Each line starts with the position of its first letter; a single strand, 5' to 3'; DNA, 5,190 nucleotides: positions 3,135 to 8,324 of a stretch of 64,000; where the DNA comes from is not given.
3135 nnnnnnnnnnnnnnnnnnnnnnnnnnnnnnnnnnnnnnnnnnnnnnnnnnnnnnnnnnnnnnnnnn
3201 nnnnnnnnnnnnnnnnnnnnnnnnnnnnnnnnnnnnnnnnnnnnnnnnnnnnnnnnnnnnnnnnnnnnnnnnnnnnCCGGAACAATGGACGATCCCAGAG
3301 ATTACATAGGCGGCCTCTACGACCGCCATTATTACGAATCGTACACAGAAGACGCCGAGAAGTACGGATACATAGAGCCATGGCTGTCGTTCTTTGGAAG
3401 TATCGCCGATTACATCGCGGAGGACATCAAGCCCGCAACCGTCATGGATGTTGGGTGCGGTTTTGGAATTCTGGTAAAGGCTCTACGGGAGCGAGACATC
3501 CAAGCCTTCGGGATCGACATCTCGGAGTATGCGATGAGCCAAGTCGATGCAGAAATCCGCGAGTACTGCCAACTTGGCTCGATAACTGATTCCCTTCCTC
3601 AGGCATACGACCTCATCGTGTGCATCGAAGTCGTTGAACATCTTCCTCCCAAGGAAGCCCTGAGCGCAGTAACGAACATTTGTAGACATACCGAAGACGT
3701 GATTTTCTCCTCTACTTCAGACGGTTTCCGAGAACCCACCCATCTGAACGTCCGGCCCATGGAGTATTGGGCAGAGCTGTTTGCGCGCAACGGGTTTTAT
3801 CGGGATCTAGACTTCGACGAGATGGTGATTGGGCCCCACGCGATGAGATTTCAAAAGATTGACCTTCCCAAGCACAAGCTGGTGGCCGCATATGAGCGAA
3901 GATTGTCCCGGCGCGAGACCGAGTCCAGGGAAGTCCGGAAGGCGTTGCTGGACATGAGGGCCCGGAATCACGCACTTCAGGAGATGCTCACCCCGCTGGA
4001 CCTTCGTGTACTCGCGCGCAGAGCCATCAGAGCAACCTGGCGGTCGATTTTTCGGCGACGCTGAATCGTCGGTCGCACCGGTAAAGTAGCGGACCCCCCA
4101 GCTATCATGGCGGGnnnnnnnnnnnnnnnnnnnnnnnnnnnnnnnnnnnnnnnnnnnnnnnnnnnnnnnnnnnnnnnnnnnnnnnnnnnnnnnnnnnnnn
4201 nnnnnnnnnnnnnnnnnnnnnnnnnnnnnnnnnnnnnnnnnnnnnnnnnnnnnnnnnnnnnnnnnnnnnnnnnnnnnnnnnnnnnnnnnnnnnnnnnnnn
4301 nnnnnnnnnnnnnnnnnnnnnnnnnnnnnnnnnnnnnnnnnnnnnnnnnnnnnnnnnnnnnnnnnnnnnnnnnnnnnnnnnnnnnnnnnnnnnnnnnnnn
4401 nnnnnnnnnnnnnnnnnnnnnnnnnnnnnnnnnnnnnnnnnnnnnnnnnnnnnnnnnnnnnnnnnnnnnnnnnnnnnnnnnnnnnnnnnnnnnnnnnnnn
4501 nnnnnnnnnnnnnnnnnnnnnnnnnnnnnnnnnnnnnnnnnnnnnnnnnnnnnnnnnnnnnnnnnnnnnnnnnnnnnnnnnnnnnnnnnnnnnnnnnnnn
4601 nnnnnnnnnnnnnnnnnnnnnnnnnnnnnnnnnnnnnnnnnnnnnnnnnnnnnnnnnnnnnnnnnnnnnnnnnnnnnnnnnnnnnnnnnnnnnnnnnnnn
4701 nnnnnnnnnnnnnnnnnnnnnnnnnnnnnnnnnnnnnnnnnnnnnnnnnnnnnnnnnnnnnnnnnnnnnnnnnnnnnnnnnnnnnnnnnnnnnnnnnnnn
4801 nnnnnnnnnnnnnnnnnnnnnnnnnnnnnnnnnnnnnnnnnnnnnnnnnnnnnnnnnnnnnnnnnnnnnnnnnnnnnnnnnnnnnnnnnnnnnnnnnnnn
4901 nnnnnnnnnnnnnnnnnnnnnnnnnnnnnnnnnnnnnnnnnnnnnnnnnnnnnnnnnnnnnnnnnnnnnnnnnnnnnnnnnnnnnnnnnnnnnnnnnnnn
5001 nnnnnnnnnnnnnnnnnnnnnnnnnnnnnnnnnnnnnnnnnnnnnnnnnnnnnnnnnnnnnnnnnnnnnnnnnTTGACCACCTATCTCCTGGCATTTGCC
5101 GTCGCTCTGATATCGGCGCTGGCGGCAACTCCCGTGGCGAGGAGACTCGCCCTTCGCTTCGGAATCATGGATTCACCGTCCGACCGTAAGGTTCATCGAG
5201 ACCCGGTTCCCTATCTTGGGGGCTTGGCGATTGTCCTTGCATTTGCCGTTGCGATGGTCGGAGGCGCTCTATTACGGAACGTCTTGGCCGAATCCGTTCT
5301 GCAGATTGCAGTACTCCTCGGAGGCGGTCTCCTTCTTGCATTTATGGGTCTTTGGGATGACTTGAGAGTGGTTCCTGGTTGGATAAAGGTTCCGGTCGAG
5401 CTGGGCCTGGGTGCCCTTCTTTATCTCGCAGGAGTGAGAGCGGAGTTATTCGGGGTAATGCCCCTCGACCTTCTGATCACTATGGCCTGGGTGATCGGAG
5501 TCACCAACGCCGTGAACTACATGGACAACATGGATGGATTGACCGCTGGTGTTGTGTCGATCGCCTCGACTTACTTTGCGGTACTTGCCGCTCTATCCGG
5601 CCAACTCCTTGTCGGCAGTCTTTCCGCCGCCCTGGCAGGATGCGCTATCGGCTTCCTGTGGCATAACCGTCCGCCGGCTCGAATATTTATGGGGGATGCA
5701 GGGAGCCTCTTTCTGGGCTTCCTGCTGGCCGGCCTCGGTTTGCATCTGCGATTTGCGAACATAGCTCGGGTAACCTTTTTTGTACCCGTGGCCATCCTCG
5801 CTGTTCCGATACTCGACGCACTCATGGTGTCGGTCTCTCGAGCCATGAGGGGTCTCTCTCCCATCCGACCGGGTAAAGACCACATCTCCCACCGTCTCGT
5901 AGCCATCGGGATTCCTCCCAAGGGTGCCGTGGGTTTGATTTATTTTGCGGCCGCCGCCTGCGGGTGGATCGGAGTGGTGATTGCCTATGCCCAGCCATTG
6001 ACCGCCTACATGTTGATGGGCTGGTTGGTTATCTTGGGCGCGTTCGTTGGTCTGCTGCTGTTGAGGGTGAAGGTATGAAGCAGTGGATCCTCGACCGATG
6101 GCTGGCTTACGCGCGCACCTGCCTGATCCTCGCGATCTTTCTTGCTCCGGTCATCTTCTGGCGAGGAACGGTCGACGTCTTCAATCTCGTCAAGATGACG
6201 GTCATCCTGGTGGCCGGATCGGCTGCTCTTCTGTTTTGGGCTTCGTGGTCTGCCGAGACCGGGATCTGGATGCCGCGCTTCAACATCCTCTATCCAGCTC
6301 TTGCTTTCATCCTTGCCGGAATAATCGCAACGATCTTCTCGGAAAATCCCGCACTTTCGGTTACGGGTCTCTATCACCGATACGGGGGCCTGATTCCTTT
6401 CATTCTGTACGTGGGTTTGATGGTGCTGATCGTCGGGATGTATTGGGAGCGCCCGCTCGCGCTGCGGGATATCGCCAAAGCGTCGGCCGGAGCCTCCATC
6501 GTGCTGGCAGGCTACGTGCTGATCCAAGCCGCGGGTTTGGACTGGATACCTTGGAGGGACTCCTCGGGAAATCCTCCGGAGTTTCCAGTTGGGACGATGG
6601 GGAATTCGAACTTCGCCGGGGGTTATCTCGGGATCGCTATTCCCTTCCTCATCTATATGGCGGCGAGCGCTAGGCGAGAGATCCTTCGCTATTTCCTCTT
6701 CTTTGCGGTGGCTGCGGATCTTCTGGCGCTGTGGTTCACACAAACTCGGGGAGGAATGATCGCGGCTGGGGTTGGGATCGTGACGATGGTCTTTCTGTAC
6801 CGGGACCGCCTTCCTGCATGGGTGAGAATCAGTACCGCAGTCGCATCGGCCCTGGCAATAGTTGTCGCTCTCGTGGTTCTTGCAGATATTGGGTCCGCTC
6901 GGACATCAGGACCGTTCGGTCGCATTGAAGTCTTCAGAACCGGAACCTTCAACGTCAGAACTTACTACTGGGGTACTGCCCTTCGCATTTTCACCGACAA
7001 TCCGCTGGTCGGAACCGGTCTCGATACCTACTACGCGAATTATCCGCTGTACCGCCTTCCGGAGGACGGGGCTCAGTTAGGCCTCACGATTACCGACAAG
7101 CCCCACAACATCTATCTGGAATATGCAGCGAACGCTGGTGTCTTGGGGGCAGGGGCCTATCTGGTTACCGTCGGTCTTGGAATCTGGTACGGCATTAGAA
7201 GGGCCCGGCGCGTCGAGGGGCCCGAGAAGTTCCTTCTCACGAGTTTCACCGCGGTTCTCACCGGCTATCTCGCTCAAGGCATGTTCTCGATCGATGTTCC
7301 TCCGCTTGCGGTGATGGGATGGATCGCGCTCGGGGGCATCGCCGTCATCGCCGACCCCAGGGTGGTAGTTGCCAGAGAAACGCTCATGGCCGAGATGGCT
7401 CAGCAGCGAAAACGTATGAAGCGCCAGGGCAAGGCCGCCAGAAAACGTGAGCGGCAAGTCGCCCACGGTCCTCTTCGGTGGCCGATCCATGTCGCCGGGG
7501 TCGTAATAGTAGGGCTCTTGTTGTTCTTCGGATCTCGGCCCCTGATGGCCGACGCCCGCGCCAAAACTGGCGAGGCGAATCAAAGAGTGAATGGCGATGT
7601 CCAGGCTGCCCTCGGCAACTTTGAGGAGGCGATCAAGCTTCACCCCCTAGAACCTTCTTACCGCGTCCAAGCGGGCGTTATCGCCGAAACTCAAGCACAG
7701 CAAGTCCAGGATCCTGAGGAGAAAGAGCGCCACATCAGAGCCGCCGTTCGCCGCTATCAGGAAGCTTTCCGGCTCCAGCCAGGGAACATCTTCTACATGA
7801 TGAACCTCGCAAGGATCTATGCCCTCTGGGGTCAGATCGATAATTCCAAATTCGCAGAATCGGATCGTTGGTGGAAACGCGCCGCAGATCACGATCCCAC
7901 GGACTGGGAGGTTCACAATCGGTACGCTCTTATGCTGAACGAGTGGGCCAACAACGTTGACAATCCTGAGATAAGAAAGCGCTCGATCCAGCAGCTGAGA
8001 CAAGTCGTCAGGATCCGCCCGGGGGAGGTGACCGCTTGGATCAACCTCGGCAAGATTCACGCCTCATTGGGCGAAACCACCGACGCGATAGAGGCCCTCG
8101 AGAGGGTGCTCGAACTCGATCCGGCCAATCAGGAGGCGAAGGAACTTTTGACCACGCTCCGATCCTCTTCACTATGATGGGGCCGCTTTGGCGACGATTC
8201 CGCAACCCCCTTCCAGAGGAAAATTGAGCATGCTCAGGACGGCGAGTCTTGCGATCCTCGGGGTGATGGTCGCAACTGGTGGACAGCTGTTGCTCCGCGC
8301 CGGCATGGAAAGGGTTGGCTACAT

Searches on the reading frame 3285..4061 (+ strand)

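Call 71: search_protein_families(library=pfam, proteins=[window:3285-4061:+], max_evalue=0.0001)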
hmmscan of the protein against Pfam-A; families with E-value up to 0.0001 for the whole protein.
window:3285-4061:+ (259 aa): 6 families
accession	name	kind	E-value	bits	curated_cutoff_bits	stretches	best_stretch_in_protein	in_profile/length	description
PF13489.12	Methyltransf_23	-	5.5e-12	46.2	27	1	43-138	16-113/164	Methyltransferase domain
PF08242.18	Methyltransf_12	-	2.8e-11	44.5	30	1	54-131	1-90/98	Methyltransferase domain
PF08241.18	Methyltransf_11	-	6e-10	40.1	21.2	1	55-134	2-88/95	Methyltransferase domain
PF13649.12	Methyltransf_25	-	6.5e-10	40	27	1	53-136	1-93/97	Methyltransferase domain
PF13847.12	Methyltransf_31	-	8.9e-07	29.1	27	1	52-125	6-92/145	Methyltransferase domain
PF02353.26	CMAS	-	5e-05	23.2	27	1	51-122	64-142/273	Mycolic acid cyclopropane synthetase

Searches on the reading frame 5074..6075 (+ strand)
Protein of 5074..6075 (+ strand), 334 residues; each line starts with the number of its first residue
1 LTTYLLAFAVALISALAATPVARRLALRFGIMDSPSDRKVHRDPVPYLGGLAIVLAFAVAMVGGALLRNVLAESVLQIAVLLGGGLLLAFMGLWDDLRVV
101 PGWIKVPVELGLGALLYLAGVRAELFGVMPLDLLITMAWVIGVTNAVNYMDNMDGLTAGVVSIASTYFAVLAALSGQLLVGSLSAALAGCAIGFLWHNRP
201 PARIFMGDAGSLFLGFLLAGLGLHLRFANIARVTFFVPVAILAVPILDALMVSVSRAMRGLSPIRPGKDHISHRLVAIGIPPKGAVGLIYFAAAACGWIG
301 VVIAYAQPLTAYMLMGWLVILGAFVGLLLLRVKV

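Call 71: search_protein_families(library=pfam, proteins=[window:5074-6075:+], max_evalue=0.0001)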
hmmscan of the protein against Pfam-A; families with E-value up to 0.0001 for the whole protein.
window:5074-6075:+ (334 aa): 1 family
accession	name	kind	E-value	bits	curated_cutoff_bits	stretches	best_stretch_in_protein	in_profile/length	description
PF00953.26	Glycos_transf_4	-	3.2e-30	105.7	27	1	79-223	2-157/160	Glycosyl transferase family 4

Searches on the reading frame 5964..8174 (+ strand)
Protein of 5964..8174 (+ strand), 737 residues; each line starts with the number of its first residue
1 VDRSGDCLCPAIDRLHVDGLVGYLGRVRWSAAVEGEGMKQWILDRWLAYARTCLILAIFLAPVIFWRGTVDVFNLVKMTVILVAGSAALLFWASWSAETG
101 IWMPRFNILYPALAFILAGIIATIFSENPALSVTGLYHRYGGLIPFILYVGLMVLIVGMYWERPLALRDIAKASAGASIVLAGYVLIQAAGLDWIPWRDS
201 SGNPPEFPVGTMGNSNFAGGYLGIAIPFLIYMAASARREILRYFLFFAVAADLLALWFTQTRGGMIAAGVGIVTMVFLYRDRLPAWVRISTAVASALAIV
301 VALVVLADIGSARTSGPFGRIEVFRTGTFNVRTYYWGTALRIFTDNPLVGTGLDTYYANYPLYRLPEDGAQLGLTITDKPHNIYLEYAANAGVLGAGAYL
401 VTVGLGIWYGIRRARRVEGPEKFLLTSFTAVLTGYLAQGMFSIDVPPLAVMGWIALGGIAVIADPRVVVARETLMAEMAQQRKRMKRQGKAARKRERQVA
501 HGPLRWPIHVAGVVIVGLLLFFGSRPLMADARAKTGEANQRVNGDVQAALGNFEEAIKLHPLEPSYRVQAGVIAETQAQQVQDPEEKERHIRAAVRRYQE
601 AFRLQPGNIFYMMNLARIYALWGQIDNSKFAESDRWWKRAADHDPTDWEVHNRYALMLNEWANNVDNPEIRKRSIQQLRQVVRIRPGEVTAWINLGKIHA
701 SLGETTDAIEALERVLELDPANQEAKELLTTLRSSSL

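Call 71: search_protein_families(library=pfam, proteins=[window:5964-8174:+], max_evalue=0.0001)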
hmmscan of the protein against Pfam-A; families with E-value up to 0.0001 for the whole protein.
window:5964-8174:+ (737 aa): 14 families
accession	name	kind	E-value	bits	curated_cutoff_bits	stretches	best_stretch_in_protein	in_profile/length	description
PF04932.20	Wzy_C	-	6.1e-20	72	31.7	1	248-399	2-148/149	O-Antigen ligase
PF07719.23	TPR_2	-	3.8e-12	45.8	27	1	690-722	2-34/34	Tetratricopeptide repeat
PF13432.12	TPR_16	-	1.2e-11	45.2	32.7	1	673-722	15-64/65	Tetratricopeptide repeat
PF23914.1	TPR_CcmH_CycH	-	3.4e-11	43.7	42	1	677-726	38-87/158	Cytochrome c-type biogenesis protein H TPR domain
PF00515.34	TPR_1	-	2.3e-10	40.2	27.8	1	691-722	3-34/34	Tetratricopeptide repeat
PF13428.12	TPR_14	-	2.4e-10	40.5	23.5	1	690-729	2-41/44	Tetratricopeptide repeat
PF13414.12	TPR_11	-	3.4e-10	39.9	26.8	0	696-725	1-30/42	TPR repeat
PF13181.12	TPR_8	-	4.9e-10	39.2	25.7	1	690-722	2-34/34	Tetratricopeptide repeat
PF13431.12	TPR_17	-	1.4e-09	37.9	24.4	0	598-626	2-30/34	Tetratricopeptide repeat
PF14559.12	TPR_19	-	1.5e-09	38.4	25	1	675-730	11-66/68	Tetratricopeptide repeat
PF13424.12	TPR_12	-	1.3e-07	32.2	30.1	0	685-719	41-75/77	Tetratricopeptide repeat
PF13371.12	TPR_9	-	6e-07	29.8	35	1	680-729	20-69/73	Tetratricopeptide repeat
PF13176.12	TPR_7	-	1.1e-05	25.6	27.9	0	691-724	1-34/36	Tetratricopeptide repeat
PF04781.17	DUF627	-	2e-05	24.9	27.6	0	543-617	8-85/108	Protein of unknown function (DUF627)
